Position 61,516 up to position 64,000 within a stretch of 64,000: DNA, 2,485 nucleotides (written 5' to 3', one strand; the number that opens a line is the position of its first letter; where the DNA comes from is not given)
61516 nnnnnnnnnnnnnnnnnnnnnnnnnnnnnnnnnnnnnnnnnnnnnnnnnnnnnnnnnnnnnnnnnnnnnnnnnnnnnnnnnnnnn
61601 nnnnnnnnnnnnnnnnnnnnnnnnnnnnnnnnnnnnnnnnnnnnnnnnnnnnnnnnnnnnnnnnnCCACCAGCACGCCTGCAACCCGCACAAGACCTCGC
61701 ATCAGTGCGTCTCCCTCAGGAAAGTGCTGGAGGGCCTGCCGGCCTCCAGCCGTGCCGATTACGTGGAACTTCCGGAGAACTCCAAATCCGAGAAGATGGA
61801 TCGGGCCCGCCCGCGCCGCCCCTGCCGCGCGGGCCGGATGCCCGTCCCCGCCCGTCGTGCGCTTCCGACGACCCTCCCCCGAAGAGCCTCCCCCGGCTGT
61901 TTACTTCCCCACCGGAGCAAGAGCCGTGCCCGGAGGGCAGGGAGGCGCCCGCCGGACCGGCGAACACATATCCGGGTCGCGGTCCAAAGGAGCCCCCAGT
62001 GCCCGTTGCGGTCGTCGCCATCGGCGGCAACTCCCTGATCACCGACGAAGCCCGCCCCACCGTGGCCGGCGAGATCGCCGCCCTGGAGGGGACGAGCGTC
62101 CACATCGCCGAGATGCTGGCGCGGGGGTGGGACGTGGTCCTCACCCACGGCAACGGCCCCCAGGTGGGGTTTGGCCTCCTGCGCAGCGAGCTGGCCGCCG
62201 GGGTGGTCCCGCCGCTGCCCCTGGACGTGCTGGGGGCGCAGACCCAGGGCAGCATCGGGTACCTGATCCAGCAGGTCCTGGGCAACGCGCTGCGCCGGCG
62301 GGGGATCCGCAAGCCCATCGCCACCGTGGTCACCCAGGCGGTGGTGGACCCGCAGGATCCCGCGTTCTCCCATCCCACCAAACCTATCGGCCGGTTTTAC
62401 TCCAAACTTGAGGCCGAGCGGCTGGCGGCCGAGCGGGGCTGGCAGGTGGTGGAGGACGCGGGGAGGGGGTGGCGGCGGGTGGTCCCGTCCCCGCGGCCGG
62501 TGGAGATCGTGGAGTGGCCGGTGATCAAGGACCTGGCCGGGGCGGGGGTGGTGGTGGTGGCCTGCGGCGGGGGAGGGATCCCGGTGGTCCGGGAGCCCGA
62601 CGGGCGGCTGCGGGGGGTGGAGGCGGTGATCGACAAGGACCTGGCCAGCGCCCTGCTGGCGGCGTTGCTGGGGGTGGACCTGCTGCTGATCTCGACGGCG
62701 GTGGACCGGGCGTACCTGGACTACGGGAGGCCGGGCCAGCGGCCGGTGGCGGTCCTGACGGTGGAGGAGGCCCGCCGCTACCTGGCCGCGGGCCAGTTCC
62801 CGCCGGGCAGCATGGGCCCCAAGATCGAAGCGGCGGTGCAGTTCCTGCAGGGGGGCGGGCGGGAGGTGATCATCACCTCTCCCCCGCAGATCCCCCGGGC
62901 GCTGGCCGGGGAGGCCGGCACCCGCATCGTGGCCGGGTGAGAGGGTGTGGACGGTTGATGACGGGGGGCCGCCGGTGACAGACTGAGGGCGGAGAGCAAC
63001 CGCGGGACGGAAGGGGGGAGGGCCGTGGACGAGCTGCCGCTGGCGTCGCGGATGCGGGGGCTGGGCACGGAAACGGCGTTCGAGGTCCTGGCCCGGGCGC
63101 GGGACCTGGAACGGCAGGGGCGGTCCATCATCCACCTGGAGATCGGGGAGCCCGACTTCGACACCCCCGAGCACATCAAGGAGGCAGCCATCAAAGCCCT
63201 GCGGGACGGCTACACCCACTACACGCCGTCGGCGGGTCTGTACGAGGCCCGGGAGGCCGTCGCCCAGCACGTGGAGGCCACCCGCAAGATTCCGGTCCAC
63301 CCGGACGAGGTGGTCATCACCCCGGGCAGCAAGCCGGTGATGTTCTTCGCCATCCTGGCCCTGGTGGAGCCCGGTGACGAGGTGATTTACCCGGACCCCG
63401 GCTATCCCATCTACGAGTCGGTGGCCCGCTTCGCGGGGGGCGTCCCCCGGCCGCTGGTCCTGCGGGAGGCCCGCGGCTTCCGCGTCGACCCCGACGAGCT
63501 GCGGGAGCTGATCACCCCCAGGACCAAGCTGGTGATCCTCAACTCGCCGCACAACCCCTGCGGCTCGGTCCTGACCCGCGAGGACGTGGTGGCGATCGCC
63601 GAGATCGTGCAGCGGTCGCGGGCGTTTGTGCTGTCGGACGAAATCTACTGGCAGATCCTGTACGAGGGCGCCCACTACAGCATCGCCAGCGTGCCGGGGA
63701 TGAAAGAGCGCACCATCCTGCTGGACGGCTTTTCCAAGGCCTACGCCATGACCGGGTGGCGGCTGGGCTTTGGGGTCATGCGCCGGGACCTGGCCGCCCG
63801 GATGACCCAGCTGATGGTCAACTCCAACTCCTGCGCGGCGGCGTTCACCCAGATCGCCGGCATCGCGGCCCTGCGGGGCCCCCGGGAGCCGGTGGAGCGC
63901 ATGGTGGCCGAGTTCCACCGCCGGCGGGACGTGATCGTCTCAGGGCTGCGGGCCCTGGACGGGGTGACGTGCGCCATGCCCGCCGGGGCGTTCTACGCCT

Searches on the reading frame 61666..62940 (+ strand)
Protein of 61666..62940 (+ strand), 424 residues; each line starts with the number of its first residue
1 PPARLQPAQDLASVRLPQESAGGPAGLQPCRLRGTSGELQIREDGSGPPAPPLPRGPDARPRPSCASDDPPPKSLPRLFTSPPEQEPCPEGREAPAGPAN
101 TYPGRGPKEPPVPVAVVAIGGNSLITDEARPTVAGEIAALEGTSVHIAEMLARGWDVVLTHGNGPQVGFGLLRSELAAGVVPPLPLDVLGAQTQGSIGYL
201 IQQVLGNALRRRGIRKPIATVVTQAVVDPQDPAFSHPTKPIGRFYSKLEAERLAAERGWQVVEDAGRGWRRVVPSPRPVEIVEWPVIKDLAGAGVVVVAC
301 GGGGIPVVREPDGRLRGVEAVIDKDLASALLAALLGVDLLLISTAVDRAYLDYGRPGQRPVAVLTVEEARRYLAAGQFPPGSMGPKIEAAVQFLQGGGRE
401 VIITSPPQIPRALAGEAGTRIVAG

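Call 75: search_protein_families(library=pfam, proteins=[window:61666-62940:+], max_evalue=0.001)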
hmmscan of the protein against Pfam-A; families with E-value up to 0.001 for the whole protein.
window:61666-62940:+ (424 aa): 1 family
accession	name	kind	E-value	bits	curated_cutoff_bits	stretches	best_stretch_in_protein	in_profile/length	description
PF00696.33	AA_kinase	-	4.4e-21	76.1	24.9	1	114-405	2-234/234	Amino acid kinase family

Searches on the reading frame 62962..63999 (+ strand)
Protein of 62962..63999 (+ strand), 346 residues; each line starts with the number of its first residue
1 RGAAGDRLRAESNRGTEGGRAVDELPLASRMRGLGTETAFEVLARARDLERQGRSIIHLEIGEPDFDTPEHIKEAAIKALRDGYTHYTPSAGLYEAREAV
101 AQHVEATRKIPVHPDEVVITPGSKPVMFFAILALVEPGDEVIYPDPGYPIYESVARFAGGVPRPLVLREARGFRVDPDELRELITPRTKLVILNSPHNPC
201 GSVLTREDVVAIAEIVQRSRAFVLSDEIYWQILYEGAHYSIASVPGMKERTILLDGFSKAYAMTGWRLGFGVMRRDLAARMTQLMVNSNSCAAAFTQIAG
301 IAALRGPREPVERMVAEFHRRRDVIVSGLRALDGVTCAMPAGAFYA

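Call 75: search_protein_families(library=pfam, proteins=[window:62962-63999:+], max_evalue=0.001)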
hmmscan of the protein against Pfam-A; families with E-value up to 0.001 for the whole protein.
window:62962-63999:+ (346 aa): 3 families
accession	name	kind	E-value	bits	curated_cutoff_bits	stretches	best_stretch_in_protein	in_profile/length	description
PF00155.27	Aminotran_1_2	-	2.5e-61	208.3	19.7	1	56-345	3-305/361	Aminotransferase class I and II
PF01053.26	Cys_Met_Meta_PP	-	2.5e-05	23.4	27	1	127-227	80-174/381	Cys/Met metabolism PLP-dependent enzyme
PF00266.25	Aminotran_5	-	0.00069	19.1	21.5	0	91-226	30-175/371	Aminotransferase class-V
